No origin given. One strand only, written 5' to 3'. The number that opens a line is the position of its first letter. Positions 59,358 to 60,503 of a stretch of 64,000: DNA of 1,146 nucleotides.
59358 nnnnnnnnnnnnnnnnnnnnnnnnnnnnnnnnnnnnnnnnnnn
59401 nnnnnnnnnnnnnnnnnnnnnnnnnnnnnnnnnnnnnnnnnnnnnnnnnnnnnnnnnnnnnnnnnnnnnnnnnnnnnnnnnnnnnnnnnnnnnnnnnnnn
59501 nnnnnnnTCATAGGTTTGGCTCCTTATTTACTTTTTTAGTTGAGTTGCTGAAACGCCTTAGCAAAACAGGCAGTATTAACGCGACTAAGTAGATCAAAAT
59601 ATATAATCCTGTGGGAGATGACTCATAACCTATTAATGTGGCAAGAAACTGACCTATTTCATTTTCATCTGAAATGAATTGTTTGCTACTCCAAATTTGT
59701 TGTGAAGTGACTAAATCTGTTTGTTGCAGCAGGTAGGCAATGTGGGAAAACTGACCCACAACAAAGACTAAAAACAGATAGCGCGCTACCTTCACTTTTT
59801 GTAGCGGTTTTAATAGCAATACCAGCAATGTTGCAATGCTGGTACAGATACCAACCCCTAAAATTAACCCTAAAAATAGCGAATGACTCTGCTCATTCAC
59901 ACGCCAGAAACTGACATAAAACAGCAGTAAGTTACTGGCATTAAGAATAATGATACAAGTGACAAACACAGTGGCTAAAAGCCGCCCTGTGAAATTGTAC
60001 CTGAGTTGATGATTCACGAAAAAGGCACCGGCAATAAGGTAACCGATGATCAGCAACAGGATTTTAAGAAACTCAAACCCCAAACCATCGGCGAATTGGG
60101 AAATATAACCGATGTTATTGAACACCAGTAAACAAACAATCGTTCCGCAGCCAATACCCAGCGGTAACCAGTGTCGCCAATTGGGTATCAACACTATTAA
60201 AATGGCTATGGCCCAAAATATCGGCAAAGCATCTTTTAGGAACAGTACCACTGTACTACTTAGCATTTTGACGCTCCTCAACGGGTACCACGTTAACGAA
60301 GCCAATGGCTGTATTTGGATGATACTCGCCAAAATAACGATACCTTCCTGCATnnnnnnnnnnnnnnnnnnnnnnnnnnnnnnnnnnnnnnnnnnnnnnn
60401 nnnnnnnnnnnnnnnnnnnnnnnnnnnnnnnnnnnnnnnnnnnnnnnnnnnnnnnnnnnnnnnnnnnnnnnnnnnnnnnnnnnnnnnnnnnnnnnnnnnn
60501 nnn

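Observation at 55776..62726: Nine-gene envelope system joining an Ftr-like metal module and a flavinylation/thiol-redox module under one two-component regulator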

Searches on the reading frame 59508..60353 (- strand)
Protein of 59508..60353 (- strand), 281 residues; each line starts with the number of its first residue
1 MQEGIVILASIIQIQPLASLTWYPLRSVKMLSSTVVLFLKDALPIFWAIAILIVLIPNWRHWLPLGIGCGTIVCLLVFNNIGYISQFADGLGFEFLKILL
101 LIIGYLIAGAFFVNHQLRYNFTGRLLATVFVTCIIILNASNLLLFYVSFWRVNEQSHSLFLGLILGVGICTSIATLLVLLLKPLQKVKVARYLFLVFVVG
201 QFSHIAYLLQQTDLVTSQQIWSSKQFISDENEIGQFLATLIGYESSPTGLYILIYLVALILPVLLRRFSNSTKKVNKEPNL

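Call 3: search_protein_families(library=pfam, proteins=[window:59508-60353:-], max_evalue=0.01)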
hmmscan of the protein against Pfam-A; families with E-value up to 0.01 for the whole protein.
window:59508-60353:- (281 aa): 0 families

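Call 4: search_protein_families(library=ncbifam, proteins=[window:59508-60353:-], max_evalue=0.01)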
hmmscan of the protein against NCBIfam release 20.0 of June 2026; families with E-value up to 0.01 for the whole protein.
window:59508-60353:- (281 aa): 0 families

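Call 11: find_homologous_proteins(query=window:59508-60269:-, max_evalue=0.001)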
Query window:59508-60269:- (253 aa): 7 proteins with E <= 0.001 among 2360 candidates.
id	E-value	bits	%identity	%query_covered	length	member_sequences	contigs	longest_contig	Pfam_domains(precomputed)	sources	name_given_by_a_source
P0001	6.6e-154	529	99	100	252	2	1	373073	-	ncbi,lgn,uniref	ncbi:hypothetical protein AB6T38_07860 [Aliiglaciecola sp. SL4]|uniref:hypothetical protein n=1 Tax=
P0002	3.6e-125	435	85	99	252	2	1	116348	-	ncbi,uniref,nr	ncbi:hypothetical protein Q4574_17925 [Aliiglaciecola sp. 3_MG-2023]|uniref:hypothetical protein n=1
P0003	6.2e-124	431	81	100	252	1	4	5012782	-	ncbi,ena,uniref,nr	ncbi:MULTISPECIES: hypothetical protein [Alteromonadaceae]|uniref:hypothetical protein n=1 Tax=Alter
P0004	4.2e-108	379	73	99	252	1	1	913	-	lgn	-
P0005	6.6e-74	267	55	100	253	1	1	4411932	-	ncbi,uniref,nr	ncbi:hypothetical protein [Aliiglaciecola sp. LCG003]|uniref:hypothetical protein n=1 Tax=Aliiglacie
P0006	2.2e-54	203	42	98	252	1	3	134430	-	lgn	-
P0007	1.0e-5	43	33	47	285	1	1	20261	PF03239.21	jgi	jgi:high-affinity iron transporter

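Call 14: find_encoding_contigs(protein=P0005, flank=10000, max_places=3)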
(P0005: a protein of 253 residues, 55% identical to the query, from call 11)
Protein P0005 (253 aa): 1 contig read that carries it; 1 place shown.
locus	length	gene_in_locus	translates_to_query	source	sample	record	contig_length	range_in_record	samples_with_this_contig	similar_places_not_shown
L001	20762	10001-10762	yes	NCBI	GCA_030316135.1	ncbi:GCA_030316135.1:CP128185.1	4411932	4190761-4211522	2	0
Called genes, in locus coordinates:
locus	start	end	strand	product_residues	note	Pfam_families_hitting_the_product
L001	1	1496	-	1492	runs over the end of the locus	PF07494:Reg_prop (faint), PF08450:SGL (faint), PF08447:PAS_3 (weak), PF00990:GGDEF, PF00563:EAL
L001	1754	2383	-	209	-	PF14681:UPRTase, PF00156:Pribosyltran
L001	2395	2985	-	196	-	PF04336:ACP_PD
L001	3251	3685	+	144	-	PF01220:DHquinase_II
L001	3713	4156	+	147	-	PF00364:Biotin_lipoyl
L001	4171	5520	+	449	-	PF00289:Biotin_carb_N, PF02655:ATP-grasp_3, PF02222:ATP-grasp, PF02786:CPSase_L_D2, PF07478:Dala_Dala_lig_C, PF02785:Biotin_carb_C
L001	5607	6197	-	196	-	PF12917:YfbR-like, PF13023:HD_3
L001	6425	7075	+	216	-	PF13505:OMP_b-brl, PF02462:Opacity (faint), PF03922:OmpW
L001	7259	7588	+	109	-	-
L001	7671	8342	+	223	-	PF00072:Response_reg, PF00486:Trans_reg_C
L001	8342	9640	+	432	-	PF26769:HAMP_PhoQ (faint), PF00512:HisKA, PF02518:HATPase_c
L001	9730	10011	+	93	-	PF13473:Cupredoxin_1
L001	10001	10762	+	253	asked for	-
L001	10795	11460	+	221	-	-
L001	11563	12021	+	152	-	PF00578:AhpC-TSA, PF08534:Redoxin, PF00085:Thioredoxin, PF13905:Thioredoxin_8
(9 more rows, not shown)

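Call 15: find_encoding_contigs(protein=P0006, flank=10000, max_places=3)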
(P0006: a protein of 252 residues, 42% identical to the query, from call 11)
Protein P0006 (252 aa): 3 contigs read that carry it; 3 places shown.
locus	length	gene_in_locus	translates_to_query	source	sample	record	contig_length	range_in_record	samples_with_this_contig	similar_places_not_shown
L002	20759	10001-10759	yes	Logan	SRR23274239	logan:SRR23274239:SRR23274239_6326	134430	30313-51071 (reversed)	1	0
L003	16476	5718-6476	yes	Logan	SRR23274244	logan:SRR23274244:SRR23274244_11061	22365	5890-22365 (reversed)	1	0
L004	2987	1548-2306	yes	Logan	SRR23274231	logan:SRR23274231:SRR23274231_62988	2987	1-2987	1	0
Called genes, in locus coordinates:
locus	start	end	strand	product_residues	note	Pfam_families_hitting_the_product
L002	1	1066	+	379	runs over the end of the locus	PF06804:BamC_C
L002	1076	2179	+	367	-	PF01259:SAICAR_synt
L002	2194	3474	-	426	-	PF06808:DctM, PF03600:CitMHS (weak)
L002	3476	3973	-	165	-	PF04290:DctQ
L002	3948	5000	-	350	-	PF03480:DctP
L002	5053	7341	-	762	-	PF02018:CBM_4_9, PF00404:Dockerin_1 (weak)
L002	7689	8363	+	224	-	PF00072:Response_reg, PF00486:Trans_reg_C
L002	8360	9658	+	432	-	PF00512:HisKA, PF02518:HATPase_c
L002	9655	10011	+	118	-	PF13473:Cupredoxin_1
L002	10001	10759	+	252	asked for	-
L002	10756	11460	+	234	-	-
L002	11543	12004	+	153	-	PF00578:AhpC-TSA, PF00085:Thioredoxin, PF08534:Redoxin, PF13905:Thioredoxin_8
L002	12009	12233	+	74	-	PF14086:DUF4266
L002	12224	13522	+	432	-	PF12094:DUF3570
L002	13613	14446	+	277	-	PF02424:ApbE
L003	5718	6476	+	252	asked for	-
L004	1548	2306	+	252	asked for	-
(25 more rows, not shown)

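Call 26: search_protein_families(library=pfam, proteins=[window:59508-60269:-, P0007], max_evalue=10)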
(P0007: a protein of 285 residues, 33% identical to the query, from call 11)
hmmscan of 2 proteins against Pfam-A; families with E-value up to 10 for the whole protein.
window:59508-60269:- (253 aa): 2 families
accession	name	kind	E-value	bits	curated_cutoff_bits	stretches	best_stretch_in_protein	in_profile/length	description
PF17592.7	DUF5489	-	0.026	15.5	27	1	4-28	44-68/78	Family of unknown function (DUF5489)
PF20580.3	DUF6784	-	5.2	7.7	26.4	1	84-152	24-92/101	Domain of unknown function (DUF6784)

P0007 (285 aa): 1 family
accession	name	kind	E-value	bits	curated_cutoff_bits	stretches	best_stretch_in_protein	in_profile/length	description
PF03239.20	FTR1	-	7.5e-34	117.8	25.3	1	1-257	1-266/284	Iron permease FTR1 family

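Call 29: search_protein_representatives(alignment_id=A2)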
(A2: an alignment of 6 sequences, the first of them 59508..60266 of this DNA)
Query: 6 sequences, 252 profile positions. Proteins with E-value up to 0.001 (for the whole library): 728; up to 1e-10: 336; up to 1e-30: 43. The best 150 are listed.
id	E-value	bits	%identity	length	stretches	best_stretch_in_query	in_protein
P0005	4.8e-119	412.8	-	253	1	1-251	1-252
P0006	1.6e-113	394.8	-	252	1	1-251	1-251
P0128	1.6e-52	194.9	-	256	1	1-244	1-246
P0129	6.4e-49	183.1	-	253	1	1-246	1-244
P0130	7.6e-49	182.9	-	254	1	1-247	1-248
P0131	3.5e-46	174.1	-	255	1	1-247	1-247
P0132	8.0e-44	166.4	-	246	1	1-241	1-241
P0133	1.4e-43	165.6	-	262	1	1-244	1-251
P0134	2.1e-43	165.0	-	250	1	1-245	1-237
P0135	1.9e-42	161.9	-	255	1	1-244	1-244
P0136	2.7e-40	154.8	-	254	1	1-243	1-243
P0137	2.0e-39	152.0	-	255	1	1-239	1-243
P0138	3.4e-39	151.2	-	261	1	1-242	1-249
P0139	4.0e-39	151.0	-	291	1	1-250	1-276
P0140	4.5e-39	150.8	-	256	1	1-249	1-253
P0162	3.6e-32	128.2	-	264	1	1-244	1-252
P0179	1.5e-28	116.4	-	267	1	1-248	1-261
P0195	2.1e-26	109.3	-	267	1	1-243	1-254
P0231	2.9e-22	95.7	-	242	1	1-237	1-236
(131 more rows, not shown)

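Call 34: find_related_loci(query=A4, collection=genome_contigs, flank=10000)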
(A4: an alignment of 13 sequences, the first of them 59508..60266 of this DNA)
Query A4 (252 aa) in genome_contigs; peptide patterns used: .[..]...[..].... (x = any residue, [..] = any of these).
39 stretches matched a pattern; 33 encode a relative of the query (tblastn E <= 1e-3); 33 distinct loci.
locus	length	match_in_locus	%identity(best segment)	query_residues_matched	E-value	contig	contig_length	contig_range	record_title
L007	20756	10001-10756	99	1-252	4e-162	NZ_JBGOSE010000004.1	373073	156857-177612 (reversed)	Aliiglaciecola sp. SL4 4, whole genome shotgun sequence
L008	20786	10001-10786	37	1-251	1e-42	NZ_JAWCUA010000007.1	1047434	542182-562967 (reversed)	Psychrosphaera aquimarina strain KCTC 52743 contig_2, whole genome shotgun sequence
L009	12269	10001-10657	39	1-222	8e-40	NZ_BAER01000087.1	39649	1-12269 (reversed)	Paraglaciecola polaris LMG 21857, whole genome shotgun sequence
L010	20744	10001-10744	35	1-251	3e-39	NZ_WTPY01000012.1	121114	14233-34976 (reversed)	Paraglaciecola sp. 20A4 Scaffold12, whole genome shotgun sequence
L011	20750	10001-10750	36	1-251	4e-39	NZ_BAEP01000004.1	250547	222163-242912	Paraglaciecola mesophila KMM 241, whole genome shotgun sequence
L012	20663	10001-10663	33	1-220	2e-37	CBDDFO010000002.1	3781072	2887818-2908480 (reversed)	MAG: Aliiglaciecola sp. isolate 1b1b4d2c-c5d8-482b-bdc0-32fa47c29e81 genome assembly, contig: contig_2, whole genome sho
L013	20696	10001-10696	34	1-232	2e-32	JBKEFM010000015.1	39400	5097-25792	MAG: Paraglaciecola sp. isolate 3300055476_33 Ga0535647_0000212, whole genome shotgun sequence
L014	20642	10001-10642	34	1-219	2e-30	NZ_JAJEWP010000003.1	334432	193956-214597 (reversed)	Fluctibacter halophilus strain JC2043 NODE_3_length_334432_cov_57.610767, whole genome shotgun sequence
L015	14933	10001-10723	33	1-234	1e-29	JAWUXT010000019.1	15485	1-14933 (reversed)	MAG: Paraglaciecola sp. isolate HBSea_ice_MAG707 BAT.707_823508_flag=1_multi=16.9967_len=15485, whole genome shotgun seq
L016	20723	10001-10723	32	1-234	2e-29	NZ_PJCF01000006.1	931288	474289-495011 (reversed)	Paraglaciecola sp. MB-3u-78 contig2, whole genome shotgun sequence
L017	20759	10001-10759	33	1-245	3e-29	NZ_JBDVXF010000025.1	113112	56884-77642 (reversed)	MAG: Paraglaciecola sp. isolate LC.105.F.D3_287_101 LC_105_F_D3_287_101_000000000025, whole genome shotgun sequence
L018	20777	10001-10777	31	1-250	2e-29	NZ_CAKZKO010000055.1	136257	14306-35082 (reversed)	MAG: uncultured Paraglaciecola sp. isolate ERR2094167_bin.68_CONCOCT_v1.1_MAG ERZ650161.70, whole genome shotgun sequenc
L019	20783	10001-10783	31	1-248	4e-29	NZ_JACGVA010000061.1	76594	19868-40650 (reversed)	Colwellia sp. MB3u-8 NODE_1046338_length_76594_cov_21.6, whole genome shotgun sequence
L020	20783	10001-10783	32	1-248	4e-29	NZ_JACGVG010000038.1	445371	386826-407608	Colwellia sp. MB02u-6 NODE_898982_length_445371_cov_24.5, whole genome shotgun sequence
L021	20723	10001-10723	35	1-234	3e-29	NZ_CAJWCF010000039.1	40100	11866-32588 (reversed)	MAG: uncultured Paraglaciecola sp. isolate SRR5469033_bin.16_MetaBAT_v2.12.1_MAG, whole genome shotgun sequence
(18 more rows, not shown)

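Call 40: search_protein_families(library=pfam, proteins=[L018:14960-15667:-, L018:15771-17474:-, L018:17668-18693:-, L018:18693-19412:-, L018:19513-20241:-], max_evalue=0.001)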
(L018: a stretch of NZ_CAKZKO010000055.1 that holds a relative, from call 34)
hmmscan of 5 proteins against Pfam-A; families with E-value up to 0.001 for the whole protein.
L018:14960-15667:- (235 aa): 2 families
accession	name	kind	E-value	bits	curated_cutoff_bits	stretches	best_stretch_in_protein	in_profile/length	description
PF00072.30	Response_reg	-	7.5e-27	94.1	30.2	1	6-113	1-109/111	Response regulator receiver domain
PF00486.34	Trans_reg_C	-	6.4e-20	71.5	26.2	1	154-229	2-77/77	Transcriptional regulatory protein, C terminal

L018:15771-17474:- (567 aa): 3 families
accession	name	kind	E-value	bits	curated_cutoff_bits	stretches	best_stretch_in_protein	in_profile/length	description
PF02518.31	HATPase_c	-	2.2e-22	80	26.4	1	446-554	5-110/111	Histidine kinase-, DNA gyrase B-, and HSP90-like ATPase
PF00672.30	HAMP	-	3e-06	27.9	25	1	205-256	2-52/53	HAMP domain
PF00512.31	HisKA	-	0.00055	20.4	26.9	0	317-392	2-58/66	His Kinase A (phospho-acceptor) domain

L018:17668-18693:- (341 aa): 5 families
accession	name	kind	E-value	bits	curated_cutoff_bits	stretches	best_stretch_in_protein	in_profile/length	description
PF05175.20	MTS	-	6.9e-53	179.2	23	1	170-336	2-170/170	Methyltransferase small domain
PF08468.16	MTS_N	-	1.1e-47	162.4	27.3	1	6-159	1-156/158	Methyltransferase small domain N-terminal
PF13649.12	Methyltransf_25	-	4.9e-05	24.4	27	1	204-276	2-76/97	Methyltransferase domain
PF06325.19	PrmA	-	0.00019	21.4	22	1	193-268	156-230/296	Ribosomal protein L11 methyltransferase (PrmA)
PF08242.18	Methyltransf_12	-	0.00046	21.3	30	0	204-271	1-72/98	Methyltransferase domain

L018:18693-19412:- (239 aa): 1 family
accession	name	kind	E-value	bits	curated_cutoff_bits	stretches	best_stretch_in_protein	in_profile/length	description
PF02390.23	Methyltransf_4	-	6.4e-61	205.2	24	1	64-233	2-173/173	Putative methyltransferase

L018:19513-20241:- (242 aa): 7 families
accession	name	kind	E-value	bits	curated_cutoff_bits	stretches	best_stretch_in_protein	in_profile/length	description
PF00561.26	Abhydrolase_1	-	7.6e-16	58.9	25.8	1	65-114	67-118/245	alpha/beta hydrolase fold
PF12146.15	Hydrolase_4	-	6.2e-11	42.5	27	1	64-229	73-238/239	Serine aminopeptidase, S33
PF12697.13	Abhydrolase_6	-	2.7e-10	41.7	26.3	1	59-235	55-216/217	Alpha/beta hydrolase family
PF03096.20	Ndr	-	9.9e-06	24.9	23.3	1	68-231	100-266/283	Ndr family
PF20408.4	Abhydrolase_11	-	4.1e-05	23.9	27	0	172-233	115-175/193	Alpha/beta hydrolase domain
PF00756.26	Esterase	-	0.00065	20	22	1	69-103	117-151/251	Putative esterase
PF01738.24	DLH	-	0.00077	19.6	21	0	179-224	138-187/217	Dienelactone hydrolase family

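Call 42: search_solved_structures(query=A3, max_evalue=10)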
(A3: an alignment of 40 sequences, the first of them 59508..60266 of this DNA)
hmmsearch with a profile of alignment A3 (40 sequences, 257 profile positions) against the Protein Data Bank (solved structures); distinct sequences matched with E-value up to 10: 0.

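Call 54: search_solved_structures(query=P0007, max_evalue=1)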
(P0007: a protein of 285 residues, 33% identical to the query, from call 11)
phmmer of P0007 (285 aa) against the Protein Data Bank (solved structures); distinct sequences matched with E-value up to 1: 0.

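Call 78: find_encoding_contigs(protein=P0162, flank=6000, max_places=2)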
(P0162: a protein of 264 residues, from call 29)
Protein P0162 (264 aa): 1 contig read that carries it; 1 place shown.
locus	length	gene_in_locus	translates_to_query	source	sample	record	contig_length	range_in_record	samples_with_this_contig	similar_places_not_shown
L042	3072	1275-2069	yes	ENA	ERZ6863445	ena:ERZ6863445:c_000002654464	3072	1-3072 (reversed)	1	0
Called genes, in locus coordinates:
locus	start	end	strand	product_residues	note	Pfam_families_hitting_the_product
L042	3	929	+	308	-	?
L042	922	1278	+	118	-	PF13473:Cupredoxin_1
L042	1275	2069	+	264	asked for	-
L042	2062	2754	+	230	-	-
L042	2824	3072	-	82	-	?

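Call 79: find_encoding_contigs(protein=P0139, flank=6000, max_places=2)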
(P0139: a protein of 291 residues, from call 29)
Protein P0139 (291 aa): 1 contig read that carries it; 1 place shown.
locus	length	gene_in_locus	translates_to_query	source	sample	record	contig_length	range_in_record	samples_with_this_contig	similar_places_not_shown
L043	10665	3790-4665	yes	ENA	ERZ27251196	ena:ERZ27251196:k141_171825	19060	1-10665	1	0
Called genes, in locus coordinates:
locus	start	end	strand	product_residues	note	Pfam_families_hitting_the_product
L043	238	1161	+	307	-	PF02424:ApbE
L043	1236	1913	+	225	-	PF00072:Response_reg, PF00486:Trans_reg_C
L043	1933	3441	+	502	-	PF00512:HisKA, PF02518:HATPase_c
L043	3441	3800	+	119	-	PF13473:Cupredoxin_1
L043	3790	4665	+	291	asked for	PF03239:FTR1 (weak)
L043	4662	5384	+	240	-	-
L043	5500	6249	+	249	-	PF00497:SBP_bac_3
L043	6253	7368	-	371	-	PF11281:DUF3083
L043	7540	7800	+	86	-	PF16691:DUF5062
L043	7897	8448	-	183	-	PF00265:TK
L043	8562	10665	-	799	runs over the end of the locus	PF00171:Aldedh, PF07368:DUF1487 (faint), PF00171:Aldedh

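Call 81: find_encoding_contigs(protein=P0231, flank=8000, max_places=2)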
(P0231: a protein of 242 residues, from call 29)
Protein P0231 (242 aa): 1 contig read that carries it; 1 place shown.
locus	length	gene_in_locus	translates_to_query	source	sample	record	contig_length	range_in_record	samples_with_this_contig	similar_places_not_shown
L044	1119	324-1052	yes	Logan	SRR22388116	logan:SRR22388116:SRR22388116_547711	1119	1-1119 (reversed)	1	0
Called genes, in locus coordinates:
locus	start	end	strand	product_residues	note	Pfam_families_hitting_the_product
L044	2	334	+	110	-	?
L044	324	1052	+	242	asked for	-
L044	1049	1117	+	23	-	?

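Call 82: find_encoding_contigs(protein=P0179, flank=8000, max_places=2)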
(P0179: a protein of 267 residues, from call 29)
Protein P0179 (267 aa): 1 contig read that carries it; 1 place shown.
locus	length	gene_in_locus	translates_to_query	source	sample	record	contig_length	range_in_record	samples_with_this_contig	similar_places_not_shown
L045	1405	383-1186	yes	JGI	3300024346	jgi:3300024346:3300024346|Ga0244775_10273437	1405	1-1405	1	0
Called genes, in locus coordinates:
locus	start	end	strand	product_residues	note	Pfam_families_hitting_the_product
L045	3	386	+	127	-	?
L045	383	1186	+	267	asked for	PF03239:FTR1 (weak)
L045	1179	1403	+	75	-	?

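Call 84: find_related_loci(query=A8, collection=metagenome_contigs, flank=10000)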
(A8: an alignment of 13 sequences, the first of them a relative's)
Query A8 (264 aa) in metagenome_contigs; peptide patterns used: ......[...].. (x = any residue, [..] = any of these).
69 stretches matched a pattern; 14 encode a relative of the query (tblastn E <= 1e-3); 14 distinct loci.
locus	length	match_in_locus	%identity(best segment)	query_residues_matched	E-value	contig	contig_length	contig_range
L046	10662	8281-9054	48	1-263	3e-69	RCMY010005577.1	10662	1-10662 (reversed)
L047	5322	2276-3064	41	1-264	1e-59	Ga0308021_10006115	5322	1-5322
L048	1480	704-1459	48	1-252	9e-57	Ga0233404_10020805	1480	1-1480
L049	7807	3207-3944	39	1-248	6e-48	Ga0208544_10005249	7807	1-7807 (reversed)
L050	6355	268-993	40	1-245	7e-47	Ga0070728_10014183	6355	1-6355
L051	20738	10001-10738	38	1-248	2e-46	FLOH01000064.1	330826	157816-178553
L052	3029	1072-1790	38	1-242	4e-40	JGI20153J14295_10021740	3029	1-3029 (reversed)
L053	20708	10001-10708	33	1-236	4e-36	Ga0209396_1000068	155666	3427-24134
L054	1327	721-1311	35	3-200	3e-34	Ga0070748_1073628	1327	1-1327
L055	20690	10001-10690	36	2-237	4e-33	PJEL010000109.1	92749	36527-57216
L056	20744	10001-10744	36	1-260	2e-31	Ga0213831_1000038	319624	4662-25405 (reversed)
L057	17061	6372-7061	35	2-237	2e-31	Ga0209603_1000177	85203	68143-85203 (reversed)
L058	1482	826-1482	34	1-210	1e-18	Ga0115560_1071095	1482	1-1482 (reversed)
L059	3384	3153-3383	44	1-78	6e-11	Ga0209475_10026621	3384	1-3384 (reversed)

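Call 93: find_encoding_contigs(protein=P0195, flank=8000, max_places=3)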
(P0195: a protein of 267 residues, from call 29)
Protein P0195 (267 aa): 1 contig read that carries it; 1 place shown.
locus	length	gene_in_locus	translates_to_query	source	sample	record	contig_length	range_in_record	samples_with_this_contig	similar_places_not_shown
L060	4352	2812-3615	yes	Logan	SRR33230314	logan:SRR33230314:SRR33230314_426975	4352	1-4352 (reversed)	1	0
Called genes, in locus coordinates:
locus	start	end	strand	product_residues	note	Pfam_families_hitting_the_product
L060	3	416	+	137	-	?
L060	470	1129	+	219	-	PF00072:Response_reg, PF00486:Trans_reg_C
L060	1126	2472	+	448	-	PF08521:2CSK_N (weak), PF26769:HAMP_PhoQ (weak), PF00512:HisKA, PF02518:HATPase_c, PF13581:HATPase_c_2 (weak)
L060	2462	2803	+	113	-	PF13473:Cupredoxin_1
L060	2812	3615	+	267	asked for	PF03239:FTR1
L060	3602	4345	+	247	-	-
